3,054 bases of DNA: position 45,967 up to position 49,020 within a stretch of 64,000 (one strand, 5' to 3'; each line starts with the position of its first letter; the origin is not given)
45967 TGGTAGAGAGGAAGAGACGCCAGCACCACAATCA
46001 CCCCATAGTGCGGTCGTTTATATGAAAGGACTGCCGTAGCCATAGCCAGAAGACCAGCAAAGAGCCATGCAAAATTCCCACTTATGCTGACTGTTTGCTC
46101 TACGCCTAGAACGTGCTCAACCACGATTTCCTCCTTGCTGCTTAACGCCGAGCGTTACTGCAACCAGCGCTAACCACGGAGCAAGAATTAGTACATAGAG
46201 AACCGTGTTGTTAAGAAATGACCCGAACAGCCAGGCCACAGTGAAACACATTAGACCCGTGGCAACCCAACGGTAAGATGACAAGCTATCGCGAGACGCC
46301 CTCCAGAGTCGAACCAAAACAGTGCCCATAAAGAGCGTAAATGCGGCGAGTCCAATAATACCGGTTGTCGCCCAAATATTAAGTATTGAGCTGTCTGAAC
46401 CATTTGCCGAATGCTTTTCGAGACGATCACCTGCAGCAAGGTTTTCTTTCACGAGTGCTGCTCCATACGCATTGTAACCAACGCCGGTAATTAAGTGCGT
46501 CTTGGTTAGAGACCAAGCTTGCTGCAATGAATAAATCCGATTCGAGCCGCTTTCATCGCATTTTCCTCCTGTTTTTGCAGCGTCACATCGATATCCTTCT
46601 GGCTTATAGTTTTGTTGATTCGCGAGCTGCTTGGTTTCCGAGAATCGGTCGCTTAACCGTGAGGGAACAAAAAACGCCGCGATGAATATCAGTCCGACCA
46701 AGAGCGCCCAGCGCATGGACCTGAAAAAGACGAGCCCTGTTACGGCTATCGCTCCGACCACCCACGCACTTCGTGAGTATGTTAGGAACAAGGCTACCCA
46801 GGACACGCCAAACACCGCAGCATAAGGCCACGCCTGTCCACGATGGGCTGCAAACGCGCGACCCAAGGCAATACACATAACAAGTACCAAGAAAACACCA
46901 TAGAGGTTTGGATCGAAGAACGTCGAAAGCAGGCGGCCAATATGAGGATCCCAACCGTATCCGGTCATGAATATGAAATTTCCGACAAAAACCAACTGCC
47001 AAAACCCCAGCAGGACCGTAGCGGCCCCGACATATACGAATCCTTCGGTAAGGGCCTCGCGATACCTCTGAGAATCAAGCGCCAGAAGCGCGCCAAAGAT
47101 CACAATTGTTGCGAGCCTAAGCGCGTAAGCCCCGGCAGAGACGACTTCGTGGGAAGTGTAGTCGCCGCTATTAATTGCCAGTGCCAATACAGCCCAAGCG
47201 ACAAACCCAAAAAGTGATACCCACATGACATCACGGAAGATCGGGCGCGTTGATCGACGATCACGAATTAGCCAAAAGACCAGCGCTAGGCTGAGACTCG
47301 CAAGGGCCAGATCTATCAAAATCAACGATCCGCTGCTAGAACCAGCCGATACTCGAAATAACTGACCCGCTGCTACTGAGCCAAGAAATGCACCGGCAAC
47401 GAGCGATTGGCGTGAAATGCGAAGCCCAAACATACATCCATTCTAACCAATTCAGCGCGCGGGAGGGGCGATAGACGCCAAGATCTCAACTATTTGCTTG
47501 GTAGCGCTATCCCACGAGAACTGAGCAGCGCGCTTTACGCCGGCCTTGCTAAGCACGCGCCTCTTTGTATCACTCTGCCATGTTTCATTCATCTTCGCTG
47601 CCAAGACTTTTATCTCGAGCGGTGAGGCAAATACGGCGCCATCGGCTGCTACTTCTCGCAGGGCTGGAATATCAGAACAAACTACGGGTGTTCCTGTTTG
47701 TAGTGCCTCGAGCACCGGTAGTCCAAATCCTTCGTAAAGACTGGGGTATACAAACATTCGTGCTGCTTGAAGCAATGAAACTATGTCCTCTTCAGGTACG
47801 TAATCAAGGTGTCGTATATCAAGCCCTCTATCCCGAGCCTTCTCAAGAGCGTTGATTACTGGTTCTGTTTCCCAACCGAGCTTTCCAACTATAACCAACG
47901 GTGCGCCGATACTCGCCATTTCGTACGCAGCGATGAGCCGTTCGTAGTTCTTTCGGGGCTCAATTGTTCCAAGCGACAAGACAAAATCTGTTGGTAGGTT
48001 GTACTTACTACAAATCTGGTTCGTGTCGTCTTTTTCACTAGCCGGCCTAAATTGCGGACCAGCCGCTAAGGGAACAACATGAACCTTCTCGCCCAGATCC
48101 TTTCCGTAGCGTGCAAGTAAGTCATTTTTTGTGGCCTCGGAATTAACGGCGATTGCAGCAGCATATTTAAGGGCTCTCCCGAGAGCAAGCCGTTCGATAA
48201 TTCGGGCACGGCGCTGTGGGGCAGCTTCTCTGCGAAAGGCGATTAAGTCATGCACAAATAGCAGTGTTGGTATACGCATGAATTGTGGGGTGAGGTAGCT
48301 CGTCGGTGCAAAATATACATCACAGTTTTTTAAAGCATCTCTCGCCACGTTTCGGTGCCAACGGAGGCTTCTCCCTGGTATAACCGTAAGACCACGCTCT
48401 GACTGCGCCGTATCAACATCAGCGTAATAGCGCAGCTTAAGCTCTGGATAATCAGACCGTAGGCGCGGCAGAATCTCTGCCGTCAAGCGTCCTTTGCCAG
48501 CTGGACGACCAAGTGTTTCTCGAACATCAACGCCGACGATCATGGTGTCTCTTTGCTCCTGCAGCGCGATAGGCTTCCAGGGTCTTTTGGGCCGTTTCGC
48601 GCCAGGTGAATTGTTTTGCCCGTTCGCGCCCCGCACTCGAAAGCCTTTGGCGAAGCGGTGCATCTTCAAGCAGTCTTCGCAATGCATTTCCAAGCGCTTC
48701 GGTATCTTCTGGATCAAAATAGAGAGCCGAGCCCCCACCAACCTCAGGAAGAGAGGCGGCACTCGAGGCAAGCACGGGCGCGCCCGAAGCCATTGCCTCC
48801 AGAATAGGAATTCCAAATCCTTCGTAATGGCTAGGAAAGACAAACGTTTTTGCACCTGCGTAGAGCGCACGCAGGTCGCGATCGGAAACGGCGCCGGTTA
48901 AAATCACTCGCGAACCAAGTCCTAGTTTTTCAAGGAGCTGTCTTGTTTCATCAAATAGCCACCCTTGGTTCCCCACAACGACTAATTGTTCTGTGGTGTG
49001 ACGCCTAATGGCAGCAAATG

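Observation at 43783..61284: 17.5-kb rhamnose-glycan locus with three Wzy_C (O-antigen ligase / O-oligosaccharyltransferase family) paralogs and no flippase or initiating transferase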

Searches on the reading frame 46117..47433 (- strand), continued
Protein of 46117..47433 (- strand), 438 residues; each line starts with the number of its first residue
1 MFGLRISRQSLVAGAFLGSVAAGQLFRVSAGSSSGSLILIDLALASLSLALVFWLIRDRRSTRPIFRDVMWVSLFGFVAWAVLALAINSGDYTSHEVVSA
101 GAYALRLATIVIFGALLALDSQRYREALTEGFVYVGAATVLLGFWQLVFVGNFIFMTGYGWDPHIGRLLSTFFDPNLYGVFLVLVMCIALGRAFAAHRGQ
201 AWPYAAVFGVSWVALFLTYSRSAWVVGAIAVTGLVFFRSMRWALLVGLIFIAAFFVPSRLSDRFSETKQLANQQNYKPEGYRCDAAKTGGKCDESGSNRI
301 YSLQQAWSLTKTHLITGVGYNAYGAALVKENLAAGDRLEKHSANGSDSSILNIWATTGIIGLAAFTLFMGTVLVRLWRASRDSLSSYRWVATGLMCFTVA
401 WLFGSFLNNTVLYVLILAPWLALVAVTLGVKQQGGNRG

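Call 65: predict_structure(alignment_id=A1)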
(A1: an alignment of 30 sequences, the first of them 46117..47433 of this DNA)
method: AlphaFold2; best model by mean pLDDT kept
length: 438 residues; sequences in the alignment: 30
mean_pLDDT: 88.3   pTM: 0.91
mean pLDDT of the five models: 88.3, 87.9, 86.8, 84.9, 83.5
residues with pLDDT >= 90: 294; 70-90: 85; 50-70: 49; < 50: 10
segments of 3 or more residues with pLDDT < 50: 342-344, 435-438
pLDDT, mean of each block of 10 residues (from residue 1): 73 96 83 74 97 96 96 98 97 91 94 98 96 97 95 81 83 91 98 94 97 96 95 98 97 88 72 58 56 69 88 95 90 72 59 94 98 98 95 98 88 95 97 57
secondary structure, 60 per line:
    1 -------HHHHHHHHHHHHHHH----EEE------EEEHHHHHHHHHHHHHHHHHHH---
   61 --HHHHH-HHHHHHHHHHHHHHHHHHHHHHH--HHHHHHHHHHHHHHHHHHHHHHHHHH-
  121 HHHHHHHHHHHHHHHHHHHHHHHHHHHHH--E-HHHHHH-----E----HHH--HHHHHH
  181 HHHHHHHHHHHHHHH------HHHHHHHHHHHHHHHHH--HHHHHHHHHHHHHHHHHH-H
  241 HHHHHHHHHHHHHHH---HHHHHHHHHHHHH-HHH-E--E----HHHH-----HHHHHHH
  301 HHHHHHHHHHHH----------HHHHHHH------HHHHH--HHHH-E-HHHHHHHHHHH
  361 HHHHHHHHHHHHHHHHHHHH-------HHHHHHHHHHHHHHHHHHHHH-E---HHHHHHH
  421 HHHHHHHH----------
elements in order: H8-22 E27-29 E36-38 H39-57 H63-67 H69-91 H94-119 H121-149 H154-159 H175-195 H202-218 H221-238 H240-255 H259-271 H285-288 H294-312 H323-329 H336-340 H343-346 H350-380 H388-408 H414-428

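Call 68: fold_search(model_id=the predicted structure, library=pdb)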
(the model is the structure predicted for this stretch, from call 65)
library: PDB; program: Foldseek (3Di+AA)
matches with E <= 10: 342; with E <= 0.001: 1
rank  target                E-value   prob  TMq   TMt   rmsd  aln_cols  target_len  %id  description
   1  7tpg_B                5.9e-08  1.00  0.58  0.62   6.5       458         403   16  Single-Particle Cryo-EM Structure of the WaaL O-antigen ligase in its ligand bound state (released 2022-04-06)
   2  8p1u_A                1.0e-03  1.00  0.40  0.45   9.0       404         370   15  Structure of divisome complex FtsWIQLB (released 2024-05-22)
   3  8bh1_A                1.5e-02  1.00  0.45  0.54   7.4       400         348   15  Core divisome complex FtsWIQBL from Pseudomonas aeruginosa (released 2023-04-19)
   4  8tj3_B                2.6e-02  1.00  0.43  0.52   7.5       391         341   11  Structural basis of peptidoglycan synthesis by E. coli RodA-PBP2 complex (released 2023-08-30)
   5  6nf4_A                1.2e-01  0.25  0.17  0.18  22.4       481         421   11  Structure of zebrafish Otop1 in nanodiscs (released 2019-06-05)
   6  9hkk_A                1.8e-01  0.08  0.11  0.10  24.9       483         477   11  Structure of the malarial hexose transporter 1 (PfHT1) in complex with 2,5-anhydro-D-mannitol. (released 2025-12-17)
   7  6m20_C                1.9e-01  0.11  0.13  0.13  25.4       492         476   12  Crystal structure of Plasmodium falciparum hexose transporter PfHT1 bound with glucose (released 2020-09-09)
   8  9okh                  2.5e-01  0.13  0.16  0.15  22.4       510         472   13  Cryo-EM structure of human SV2A in complex with UCBJ (released 2025-12-10)
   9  7d5p_B                2.8e-01  0.09  0.12  0.13  24.7       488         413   13  Structure of NorC transporter in an outward-open conformation in complex with a single-chain Indian camelid antibody (released 2021-06-09)
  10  6kkj                  2.9e-01  0.15  0.16  0.18  20.5       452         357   11  Crystal structure of Drug:Proton Antiporter-1 (DHA1) Family SotB, in the inward open conformation (released 2020-07-29)
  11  6oom                  2.9e-01  0.13  0.16  0.17  21.8       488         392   12  PROTEIN A (released 2019-09-04)
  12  9csi                  3.0e-01  0.11  0.11  0.09  27.6       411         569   12  A. baumannii MsbA Bound to Cerastecin Compound 5 (released 2024-09-04)
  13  8uga_A                3.3e-01  0.16  0.17  0.18  22.0       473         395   11  Mus musculus Otopetrin 2 (mOTOP2) M374W in pH 8.0 (released 2024-08-21)
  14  8wjg                  3.6e-01  0.08  0.11  0.10  25.7       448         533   13  Cryo-EM structure of URAT1(R477S) (released 2024-08-28)
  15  9pcb                  3.9e-01  0.13  0.16  0.16  22.2       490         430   11  Structure of Synaptic Vesicle Protein 2A Bound to UCB-J (released 2025-09-10)
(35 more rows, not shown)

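Call 79: search_protein_families(library=ncbifam, proteins=[L001:2398-3837:+], max_evalue=0.00001)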
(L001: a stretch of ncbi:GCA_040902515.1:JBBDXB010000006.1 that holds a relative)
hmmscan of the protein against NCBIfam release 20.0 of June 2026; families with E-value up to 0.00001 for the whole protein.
L001:2398-3837:+ (479 aa): 1 family
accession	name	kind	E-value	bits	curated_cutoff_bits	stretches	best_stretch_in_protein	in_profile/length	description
NF041871.1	Wzx_EPS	equivalog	5.9e-20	71.4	800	1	15-475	10-478/492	exopolysaccharide biosynthesis flippase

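Call 87: search_protein_families(library=pfam, proteins=[L016:4871-5911:+, L016:6171-6797:+, L022:5396-6427:+, L022:6755-7381:+, L019:3843-4877:+, L019:5139-5759:+, L019:5775-6797:+, L019:6230-6865:+, L022:8871-9824:+, L022:7419-8867:+], max_evalue=0.001)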
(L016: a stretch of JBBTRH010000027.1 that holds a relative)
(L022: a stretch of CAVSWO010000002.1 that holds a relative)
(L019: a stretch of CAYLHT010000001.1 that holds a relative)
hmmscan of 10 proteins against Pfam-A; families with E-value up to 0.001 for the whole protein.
L016:4871-5911:+ (346 aa): 14 families
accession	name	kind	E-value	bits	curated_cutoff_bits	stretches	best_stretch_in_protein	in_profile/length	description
PF05496.18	RuvB_N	-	5.7e-80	267.1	27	1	25-183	1-159/159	Holliday junction DNA helicase RuvB P-loop domain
PF17864.7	AAA_lid_4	-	7.8e-28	96.5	27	1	186-259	1-74/74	RuvB AAA lid domain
PF05491.19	RuvB_C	-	9.2e-26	90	24.7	1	261-330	2-71/72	RuvB C-terminal winged helix domain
PF00004.35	AAA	-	9.1e-21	75.1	21.2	1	60-183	1-129/131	ATPase family associated with various cellular activities (AAA)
PF07728.20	AAA_5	-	6e-10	39.7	22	1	59-177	1-139/139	AAA domain (dynein-related subfamily)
PF13191.12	AAA_16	-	1.3e-05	26.2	32.6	1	35-95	4-63/167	AAA ATPase domain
PF06068.19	TIP49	-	3.7e-05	23.5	23.8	1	27-88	19-81/347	TIP49 P-loop domain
PF07726.17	AAA_3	-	5.3e-05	23.6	27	0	59-88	1-31/131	ATPase family associated with various cellular activities (AAA)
PF13173.12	AAA_14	-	0.00029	21.3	27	1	60-141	5-95/129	AAA domain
PF20720.3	nSTAND3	-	0.00036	20.7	27.2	1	51-103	11-61/155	Novel STAND NTPase 3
PF05673.19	DUF815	-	0.00041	20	23.8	0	36-115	37-114/249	Protein of unknown function (DUF815)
PF01078.27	Mg_chelatase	-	0.00054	19.9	20.3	0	34-78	6-43/207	Magnesium chelatase, subunit ChlI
PF00931.28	NB-ARC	-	0.00094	18.9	23.5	0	54-80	19-41/248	NB-ARC domain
PF13401.12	AAA_22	-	0.00096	19.9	27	0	59-82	7-30/130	AAA domain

L016:6171-6797:+ (208 aa): 1 family
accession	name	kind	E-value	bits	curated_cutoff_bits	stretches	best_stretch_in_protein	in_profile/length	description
PF03703.20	bPH_2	-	5.5e-05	23.8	22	1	92-165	5-76/78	Bacterial PH domain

L022:5396-6427:+ (343 aa): 14 families
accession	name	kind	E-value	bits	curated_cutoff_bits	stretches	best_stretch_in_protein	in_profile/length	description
PF05496.18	RuvB_N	-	3.2e-79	264.7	27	1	25-183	1-159/159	Holliday junction DNA helicase RuvB P-loop domain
PF17864.7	AAA_lid_4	-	7.9e-29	99.7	27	1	186-259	1-74/74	RuvB AAA lid domain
PF05491.19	RuvB_C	-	4.5e-24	84.6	24.7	1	261-330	2-71/72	RuvB C-terminal winged helix domain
PF00004.35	AAA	-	1.1e-22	81.3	21.2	1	60-183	1-129/131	ATPase family associated with various cellular activities (AAA)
PF07728.20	AAA_5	-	2.2e-08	34.7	22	1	59-177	1-139/139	AAA domain (dynein-related subfamily)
PF05673.19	DUF815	-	5.8e-06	26.1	23.8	0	30-116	27-115/249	Protein of unknown function (DUF815)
PF06068.19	TIP49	-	1e-05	25.4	23.8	1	32-86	25-79/347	TIP49 P-loop domain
PF13191.12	AAA_16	-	4.9e-05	24.3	32.6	1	37-81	6-48/167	AAA ATPase domain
PF20720.3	nSTAND3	-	0.00015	21.9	27.2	1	48-81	8-41/155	Novel STAND NTPase 3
PF07726.17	AAA_3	-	0.00018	21.8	27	0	59-85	1-27/131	ATPase family associated with various cellular activities (AAA)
PF01078.27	Mg_chelatase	-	0.00021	21.2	20.3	0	31-78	3-43/207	Magnesium chelatase, subunit ChlI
PF00931.28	NB-ARC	-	0.00041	20.1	23.5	0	54-78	15-39/248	NB-ARC domain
PF02367.23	TsaE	-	0.00076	19.9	26.6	0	48-89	12-53/128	Threonylcarbamoyl adenosine biosynthesis protein TsaE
PF00158.32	Sigma54_activat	-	0.00096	19.3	20.2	0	41-79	6-44/168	Sigma-54 interaction domain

L022:6755-7381:+ (208 aa): 1 family
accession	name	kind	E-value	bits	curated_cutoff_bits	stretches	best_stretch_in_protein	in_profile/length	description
PF03703.20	bPH_2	-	8.9e-08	32.7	22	1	105-167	16-78/78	Bacterial PH domain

L019:3843-4877:+ (344 aa): 13 families
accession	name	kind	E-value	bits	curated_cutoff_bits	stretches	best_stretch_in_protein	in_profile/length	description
PF05496.18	RuvB_N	-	5.5e-78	260.7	27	1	25-183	1-159/159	Holliday junction DNA helicase RuvB P-loop domain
PF17864.7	AAA_lid_4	-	4.2e-30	103.8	27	1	186-259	1-74/74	RuvB AAA lid domain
PF05491.19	RuvB_C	-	8.2e-26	90.2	24.7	1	261-330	2-71/72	RuvB C-terminal winged helix domain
PF00004.35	AAA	-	2.4e-21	77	21.2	1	60-182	1-128/131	ATPase family associated with various cellular activities (AAA)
PF07728.20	AAA_5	-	1.3e-08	35.3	22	1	59-177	1-139/139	AAA domain (dynein-related subfamily)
PF06068.19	TIP49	-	1.6e-05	24.7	23.8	1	13-87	5-80/347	TIP49 P-loop domain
PF13191.12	AAA_16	-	0.0001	23.3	32.6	0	51-90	19-58/167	AAA ATPase domain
PF00931.28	NB-ARC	-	0.00011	22.1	23.5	0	55-80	16-41/248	NB-ARC domain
PF07726.17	AAA_3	-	0.00014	22.2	27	0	59-87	1-30/131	ATPase family associated with various cellular activities (AAA)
PF05673.19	DUF815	-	0.00014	21.6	23.8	0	37-116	38-115/249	Protein of unknown function (DUF815)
PF01078.27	Mg_chelatase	-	0.00056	19.8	20.3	0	59-78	24-43/207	Magnesium chelatase, subunit ChlI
PF20720.3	nSTAND3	-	0.00074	19.7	27.2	0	57-86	17-47/155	Novel STAND NTPase 3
PF13671.12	AAA_33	-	0.00078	20.2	27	0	60-89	2-30/143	AAA domain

L019:5139-5759:+ (206 aa): 1 family
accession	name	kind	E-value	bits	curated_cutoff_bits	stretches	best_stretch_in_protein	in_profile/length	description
PF03703.20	bPH_2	-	2.4e-05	24.9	22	1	104-169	8-69/78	Bacterial PH domain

L019:5775-6797:+ (340 aa): 0 families

L019:6230-6865:+ (211 aa): 0 families

L022:8871-9824:+ (317 aa): 2 families
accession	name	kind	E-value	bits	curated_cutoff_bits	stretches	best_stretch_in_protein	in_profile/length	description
PF00535.33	Glycos_transf_2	-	2.7e-20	73.4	23.3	1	3-153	1-132/168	Glycosyl transferase family 2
PF13641.12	Glyco_tranf_2_3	-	1.2e-09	38.9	27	1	3-231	4-216/230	Glycosyltransferase like family 2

L022:7419-8867:+ (482 aa): 2 families
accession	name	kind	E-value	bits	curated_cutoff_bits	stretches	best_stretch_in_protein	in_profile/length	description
PF01943.22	Polysacc_synt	-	2.9e-28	99.5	28.2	1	8-273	2-271/274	Polysaccharide biosynthesis protein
PF13440.11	Polysacc_synt_3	-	4.8e-18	65.8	23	1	32-320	2-286/293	Polysaccharide biosynthesis protein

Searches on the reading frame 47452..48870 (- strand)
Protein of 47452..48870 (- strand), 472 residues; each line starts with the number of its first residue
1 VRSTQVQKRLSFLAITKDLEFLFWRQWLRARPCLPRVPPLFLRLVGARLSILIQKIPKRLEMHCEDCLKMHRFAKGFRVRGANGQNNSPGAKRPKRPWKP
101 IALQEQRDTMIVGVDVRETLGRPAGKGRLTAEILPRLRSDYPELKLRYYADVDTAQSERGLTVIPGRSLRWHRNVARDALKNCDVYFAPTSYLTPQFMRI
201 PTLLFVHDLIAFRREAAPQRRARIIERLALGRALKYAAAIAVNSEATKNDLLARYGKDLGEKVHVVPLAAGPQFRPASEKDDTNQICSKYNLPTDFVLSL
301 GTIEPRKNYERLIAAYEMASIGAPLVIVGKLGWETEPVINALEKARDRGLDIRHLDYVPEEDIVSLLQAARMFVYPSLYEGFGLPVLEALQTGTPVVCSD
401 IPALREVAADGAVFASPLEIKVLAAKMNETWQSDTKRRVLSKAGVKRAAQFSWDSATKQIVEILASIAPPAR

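Call 4: search_protein_families(library=pfam, proteins=[window:47452-48870:-], max_evalue=0.01)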
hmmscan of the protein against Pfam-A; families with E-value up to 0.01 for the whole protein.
window:47452-48870:- (472 aa): 6 families
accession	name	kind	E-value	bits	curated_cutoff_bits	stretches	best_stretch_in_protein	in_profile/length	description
PF00534.26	Glycos_transf_1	-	7e-27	94.5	26.4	1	294-446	15-171/172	Glycosyl transferases group 1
PF13692.12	Glyco_trans_1_4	-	5.8e-20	72.4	27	1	297-429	4-138/142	Glycosyl transferases group 1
PF20706.3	GT4-conflict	-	5.8e-10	39.1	26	1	298-400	201-312/385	Family 4 Glycosyltransferase in conflict systems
PF13439.12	Glyco_transf_4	-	4.1e-08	33.9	28.5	1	171-267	60-163/170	Glycosyltransferase Family 4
PF13524.12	Glyco_trans_1_2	-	8.3e-07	29.5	25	1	312-460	5-142/144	Glycosyl transferase-like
PF13579.12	Glyco_trans_4_4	-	0.00076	20.3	29.7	1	197-268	92-157/158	Glycosyl transferase 4-like domain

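Call 21: search_protein_families(library=ncbifam, proteins=[window:47452-48870:-], max_evalue=0.1)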
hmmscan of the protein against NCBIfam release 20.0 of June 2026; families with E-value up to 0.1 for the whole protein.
window:47452-48870:- (472 aa): 26 families (the best 25 are shown)
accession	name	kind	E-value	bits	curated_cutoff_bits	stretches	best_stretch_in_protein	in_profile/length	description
TIGR04047.1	MSMEG_0565_glyc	hypoth_equivalog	1.4e-25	90.2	259.85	1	232-463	134-370/373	MSMEG_0565 family glycosyltransferase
TIGR02149.1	glgA_Coryne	subfamily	2.4e-21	76.3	302.4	1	185-467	92-390/391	glycogen synthase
TIGR03449.1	mycothiol_MshA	equivalog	1e-18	67.5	462.5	1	232-463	160-399/406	D-inositol-3-phosphate glycosyltransferase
NF038295.1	EPS_HpsP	equivalog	2.2e-17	63.2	550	1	232-467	150-387/388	hormogonium polysaccharide biosynthesis glycosyltransferase HpsP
NF041876.1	EPS_EpsE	equivalog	9.1e-12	44.9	400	1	297-452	217-381/389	exopolysaccharide biosynthesis GT4 family glycosyltransferase EpsE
NF053787.1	GlcN_PG_synth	equivalog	1e-10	41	480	1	356-464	248-356/361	N-acetylglucosaminyl phosphatidylglycerol synthase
TIGR03999.1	thiol_BshA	equivalog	8.5e-10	38.1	273.7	1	320-460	227-366/375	N-acetyl-alpha-D-glucosaminyl L-malate synthase BshA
TIGR02472.1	sucr_P_syn_N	equivalog_domain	2.6e-09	36.4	576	1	370-461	341-435/439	sucrose-phosphate synthase, putative, glycosyltransferase domain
TIGR03088.1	stp2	hypoth_equivalog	3e-09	36.4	409.05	1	300-462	200-368/374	TIGR03088 family PEP-CTERM/XrtA system glycosyltransferase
NF046085.1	XrtY_assoc_Gly1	equivalog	1.1e-08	34.4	400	1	297-464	212-381/387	XrtY-associated glycosyltransferase XYAG1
NF038229.1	Glyco4_Geo_Pelo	equivalog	2.7e-08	33.2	400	1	228-463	101-332/338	GPMC system family 4 glycosyltransferase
NF053513.1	Gtran_IagA_BgsA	equivalog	3.8e-08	32.7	460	1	352-464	218-328/333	LTA glycolipid anchor biosynthesis glycosyltransferase, IagA/BgsA family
NF041010.1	glycosy_Agl16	equivalog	4.3e-07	29.1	575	1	282-465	167-349/352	glycosylation protein Agl16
NF047880.1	glyco_SdgA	exception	1.2e-06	27.4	800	1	361-459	381-482/488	serine-aspartate repeat adhesin O-glycosyltransferase SdgA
NF047684.1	TeichurnBiosyTuaC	equivalog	1.8e-06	27.2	550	1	260-435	184-356/391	teichuronic acid biosynthesis protein TuaC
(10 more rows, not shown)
